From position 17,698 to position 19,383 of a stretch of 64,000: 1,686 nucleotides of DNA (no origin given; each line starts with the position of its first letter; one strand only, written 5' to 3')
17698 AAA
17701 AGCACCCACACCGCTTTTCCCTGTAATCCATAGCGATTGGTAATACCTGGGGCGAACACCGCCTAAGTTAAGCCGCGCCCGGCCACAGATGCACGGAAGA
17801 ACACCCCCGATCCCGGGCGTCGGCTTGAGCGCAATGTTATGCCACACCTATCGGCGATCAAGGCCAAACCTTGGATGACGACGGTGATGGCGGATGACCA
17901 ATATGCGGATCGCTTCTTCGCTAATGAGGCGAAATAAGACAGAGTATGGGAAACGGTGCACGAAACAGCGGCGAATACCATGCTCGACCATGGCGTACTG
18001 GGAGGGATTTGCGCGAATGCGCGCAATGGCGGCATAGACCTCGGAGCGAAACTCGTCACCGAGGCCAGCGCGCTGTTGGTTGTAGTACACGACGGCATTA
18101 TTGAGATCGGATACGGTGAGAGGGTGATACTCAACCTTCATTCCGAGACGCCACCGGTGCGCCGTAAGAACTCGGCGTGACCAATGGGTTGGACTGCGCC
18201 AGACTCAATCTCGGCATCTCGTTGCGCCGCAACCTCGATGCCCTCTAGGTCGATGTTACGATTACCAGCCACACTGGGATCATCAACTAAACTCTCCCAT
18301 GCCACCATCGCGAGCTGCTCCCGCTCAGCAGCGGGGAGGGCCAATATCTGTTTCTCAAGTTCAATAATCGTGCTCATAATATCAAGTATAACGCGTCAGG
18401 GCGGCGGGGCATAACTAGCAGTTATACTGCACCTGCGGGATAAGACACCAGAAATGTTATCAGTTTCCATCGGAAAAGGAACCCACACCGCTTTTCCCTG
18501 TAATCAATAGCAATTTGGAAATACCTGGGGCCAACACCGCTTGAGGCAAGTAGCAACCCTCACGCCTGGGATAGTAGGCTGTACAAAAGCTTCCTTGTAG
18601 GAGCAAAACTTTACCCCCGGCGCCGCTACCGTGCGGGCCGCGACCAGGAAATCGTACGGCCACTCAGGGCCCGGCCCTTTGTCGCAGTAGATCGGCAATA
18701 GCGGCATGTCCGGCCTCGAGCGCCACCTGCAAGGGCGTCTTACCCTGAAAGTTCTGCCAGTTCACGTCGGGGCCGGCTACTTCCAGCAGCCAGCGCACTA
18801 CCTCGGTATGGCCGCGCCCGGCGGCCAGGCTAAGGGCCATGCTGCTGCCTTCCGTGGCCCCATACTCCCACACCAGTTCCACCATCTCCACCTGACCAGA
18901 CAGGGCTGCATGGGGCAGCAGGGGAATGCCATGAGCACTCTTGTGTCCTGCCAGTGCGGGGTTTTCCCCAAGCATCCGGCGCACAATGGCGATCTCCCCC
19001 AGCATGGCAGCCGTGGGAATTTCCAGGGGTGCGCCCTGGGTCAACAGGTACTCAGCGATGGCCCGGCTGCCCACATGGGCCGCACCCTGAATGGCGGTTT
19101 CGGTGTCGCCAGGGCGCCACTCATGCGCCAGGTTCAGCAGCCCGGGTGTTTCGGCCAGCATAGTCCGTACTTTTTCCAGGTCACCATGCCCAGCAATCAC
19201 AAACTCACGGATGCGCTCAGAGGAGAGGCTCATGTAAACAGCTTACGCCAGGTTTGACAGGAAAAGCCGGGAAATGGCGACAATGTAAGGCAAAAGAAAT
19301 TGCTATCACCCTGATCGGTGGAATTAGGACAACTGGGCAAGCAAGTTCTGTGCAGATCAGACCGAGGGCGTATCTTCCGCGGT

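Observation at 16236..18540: Integron-type gene-cassette array (three cassettes) with no integrase, in a probable Deinococcota chromosome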

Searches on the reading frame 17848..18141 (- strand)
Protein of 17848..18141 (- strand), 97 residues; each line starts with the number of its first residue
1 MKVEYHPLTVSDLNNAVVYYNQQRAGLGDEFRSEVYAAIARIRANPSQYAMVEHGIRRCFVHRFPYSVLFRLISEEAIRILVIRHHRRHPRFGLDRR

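Call 10: search_protein_families(library=pfam, proteins=[window:17848-18141:-], max_evalue=0.01)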
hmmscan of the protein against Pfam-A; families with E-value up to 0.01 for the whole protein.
window:17848-18141:- (97 aa): 1 family
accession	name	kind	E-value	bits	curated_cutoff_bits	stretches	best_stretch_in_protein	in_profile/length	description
PF05016.21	ParE_toxin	-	2.4e-08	34.9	23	1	3-89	1-88/89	ParE toxin of type II toxin-antitoxin system, parDE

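Call 79: find_homologous_proteins(query=window:17848-18141:-, max_evalue=1e-10)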
Query window:17848-18141:- (97 aa): 257 proteins with E <= 1e-10 among 259 candidates; the best 120 are listed.
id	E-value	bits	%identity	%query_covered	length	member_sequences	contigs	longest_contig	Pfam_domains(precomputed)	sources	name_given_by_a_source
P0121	1.1e-53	197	92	100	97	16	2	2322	PF05016.22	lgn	-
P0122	2.2e-50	187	89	100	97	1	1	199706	PF05016.22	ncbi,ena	-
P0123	2.4e-50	187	88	100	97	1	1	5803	PF05016.22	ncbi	ncbi:MAG: type II toxin-antitoxin system RelE/ParE family toxin [Pyrinomonadaceae bacterium]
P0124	2.4e-49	183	81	100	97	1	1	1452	PF05016.22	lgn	-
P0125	3.0e-49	183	88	100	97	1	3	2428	PF05016.22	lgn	-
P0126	3.5e-49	183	88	100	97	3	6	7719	PF05016.22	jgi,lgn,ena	-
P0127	8.0e-49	182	87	100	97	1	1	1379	PF05016.22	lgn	-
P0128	9.9e-49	181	87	100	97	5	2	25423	PF05016.22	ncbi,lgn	ncbi:MAG: type II toxin-antitoxin system RelE/ParE family toxin [Chromatiales bacterium]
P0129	2.6e-48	180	79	100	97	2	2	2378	PF05016.22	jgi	-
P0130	3.0e-48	180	80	100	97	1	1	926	PF05016.22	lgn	-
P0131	5.7e-48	179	81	100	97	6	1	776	PF05016.22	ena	-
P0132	7.3e-48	179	84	100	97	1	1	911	PF05016.22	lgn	-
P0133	7.7e-48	179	84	100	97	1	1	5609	PF05016.22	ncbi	-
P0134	1.2e-47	178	86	100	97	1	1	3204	PF05016.22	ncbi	-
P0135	1.7e-47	177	84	100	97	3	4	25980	PF05016.22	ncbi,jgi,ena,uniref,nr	ncbi:type II toxin-antitoxin system RelE/ParE family toxin [uncultured Thiodictyon sp.]|jgi:plasmid 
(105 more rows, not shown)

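Call 80: find_encoding_contigs(protein=P0122, flank=2500, max_places=1)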
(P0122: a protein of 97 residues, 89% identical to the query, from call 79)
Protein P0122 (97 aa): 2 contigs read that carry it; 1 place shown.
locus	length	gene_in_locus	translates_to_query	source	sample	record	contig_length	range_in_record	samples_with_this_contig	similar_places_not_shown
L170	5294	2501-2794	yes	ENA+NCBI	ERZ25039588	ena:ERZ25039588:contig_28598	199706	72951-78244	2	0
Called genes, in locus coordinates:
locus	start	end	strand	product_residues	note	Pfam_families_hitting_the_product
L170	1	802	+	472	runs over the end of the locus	PF13522:GATase_6, PF13537:GATase_7, PF00156:Pribosyltran (weak)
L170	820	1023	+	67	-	PF04255:DUF433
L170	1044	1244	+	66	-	PF24718:HTH_73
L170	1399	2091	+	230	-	PF10137:CAP12-PCTIR_TIR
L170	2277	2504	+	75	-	-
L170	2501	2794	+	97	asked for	PF05016:ParE_toxin (weak)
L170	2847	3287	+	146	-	PF00753:Lactamase_B, PF23023:Anti-Pycsar_Apyc1 (weak)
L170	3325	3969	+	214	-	-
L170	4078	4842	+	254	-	PF00586:AIRS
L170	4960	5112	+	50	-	-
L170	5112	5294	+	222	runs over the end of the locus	PF00551:Formyl_trans_N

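Call 81: find_encoding_contigs(protein=P0123, flank=2500, max_places=1)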
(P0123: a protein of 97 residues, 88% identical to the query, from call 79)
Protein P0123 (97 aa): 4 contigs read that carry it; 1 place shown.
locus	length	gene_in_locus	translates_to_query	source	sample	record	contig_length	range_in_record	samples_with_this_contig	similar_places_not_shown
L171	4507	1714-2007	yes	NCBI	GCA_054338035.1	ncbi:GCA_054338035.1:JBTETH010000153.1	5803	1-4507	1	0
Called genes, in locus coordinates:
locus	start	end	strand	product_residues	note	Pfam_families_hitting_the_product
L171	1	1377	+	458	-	?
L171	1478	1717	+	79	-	PF09720:Unstab_antitox (weak)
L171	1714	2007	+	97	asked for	PF05016:ParE_toxin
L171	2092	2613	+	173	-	PF22741:PTP-NADK, PF04273:BLH_phosphatase (weak), PF22785:Tc-R-P (weak)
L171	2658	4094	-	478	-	PF00158:Sigma54_activat (weak), PF07724:AAA_2, PF07728:AAA_5 (weak), PF13401:AAA_22 (faint), PF00004:AAA (weak), PF10431:ClpB_D2-small, PF00072:Response_reg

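Call 82: find_encoding_contigs(protein=P0128, flank=2500, max_places=1)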
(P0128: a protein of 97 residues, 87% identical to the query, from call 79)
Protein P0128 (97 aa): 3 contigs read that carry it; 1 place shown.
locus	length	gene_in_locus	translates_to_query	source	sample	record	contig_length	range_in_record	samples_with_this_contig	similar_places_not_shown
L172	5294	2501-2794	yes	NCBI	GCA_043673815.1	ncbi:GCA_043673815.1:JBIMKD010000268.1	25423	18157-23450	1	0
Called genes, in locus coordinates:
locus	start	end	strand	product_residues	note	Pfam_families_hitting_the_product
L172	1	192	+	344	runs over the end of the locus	PF01636:APH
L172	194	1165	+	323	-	PF01497:Peripla_BP_2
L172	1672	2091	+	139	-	PF04024:PspC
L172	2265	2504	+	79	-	-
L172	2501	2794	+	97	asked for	PF05016:ParE_toxin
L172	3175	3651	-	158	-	PF13489:Methyltransf_23, PF07021:MetW (weak), PF13847:Methyltransf_31, PF08241:Methyltransf_11, PF08242:Methyltransf_12, PF13649:Methyltransf_25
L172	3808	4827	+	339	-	PF01926:MMR_HSR1, PF02421:FeoB_N (weak), PF02824:TGS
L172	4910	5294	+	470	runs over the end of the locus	PF06965:Na_H_antiport_1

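Call 83: find_encoding_contigs(protein=P0121, flank=2500, max_places=2)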
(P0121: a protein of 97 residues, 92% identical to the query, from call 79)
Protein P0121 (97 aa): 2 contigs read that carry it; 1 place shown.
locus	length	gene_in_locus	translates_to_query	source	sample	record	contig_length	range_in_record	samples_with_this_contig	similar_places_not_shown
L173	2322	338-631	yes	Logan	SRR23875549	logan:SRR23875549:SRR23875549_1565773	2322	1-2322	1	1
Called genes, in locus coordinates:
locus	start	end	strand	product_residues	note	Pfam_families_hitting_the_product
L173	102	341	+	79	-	PF09720:Unstab_antitox (weak)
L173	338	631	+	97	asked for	PF05016:ParE_toxin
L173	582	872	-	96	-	-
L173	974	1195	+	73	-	-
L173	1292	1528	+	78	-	-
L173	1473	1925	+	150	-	-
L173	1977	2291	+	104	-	PF02140:SUEL_Lectin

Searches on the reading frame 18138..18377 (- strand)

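Call 10: search_protein_families(library=pfam, proteins=[window:18138-18377:-], max_evalue=0.01)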
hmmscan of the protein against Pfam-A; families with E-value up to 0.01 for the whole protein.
window:18138-18377:- (79 aa): 1 family
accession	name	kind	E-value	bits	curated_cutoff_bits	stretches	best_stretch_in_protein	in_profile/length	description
PF09720.15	Unstab_antitox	-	5.1e-06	26.9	23.3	1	14-65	2-49/54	Putative addiction module component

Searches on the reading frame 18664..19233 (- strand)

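Call 10: search_protein_families(library=pfam, proteins=[window:18664-19233:-], max_evalue=0.01)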
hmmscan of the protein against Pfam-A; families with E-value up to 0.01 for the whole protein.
window:18664-19233:- (189 aa): 6 families
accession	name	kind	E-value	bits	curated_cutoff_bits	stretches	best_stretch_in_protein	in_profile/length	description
PF12796.13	Ank_2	-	3e-16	60.2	27.3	1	132-184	31-80/90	Ankyrin repeats (3 copies)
PF00023.36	Ank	-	9.2e-15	54.4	21.1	1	133-161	5-32/33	Ankyrin repeat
PF13606.12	Ank_3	-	1.9e-13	49.5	22.3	1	133-158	5-29/30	Ankyrin repeat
PF13637.12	Ank_4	-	3.2e-12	46.8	22.7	1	137-183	4-49/50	Ankyrin repeats (many copies)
PF13857.12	Ank_5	-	2.1e-11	44.4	27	1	129-171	15-56/56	Ankyrin repeats (many copies)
PF24521.3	Ank_KRIT1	-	1.7e-06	28.2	80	1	106-184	22-105/149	KRIT1 ankyrin-repeats domain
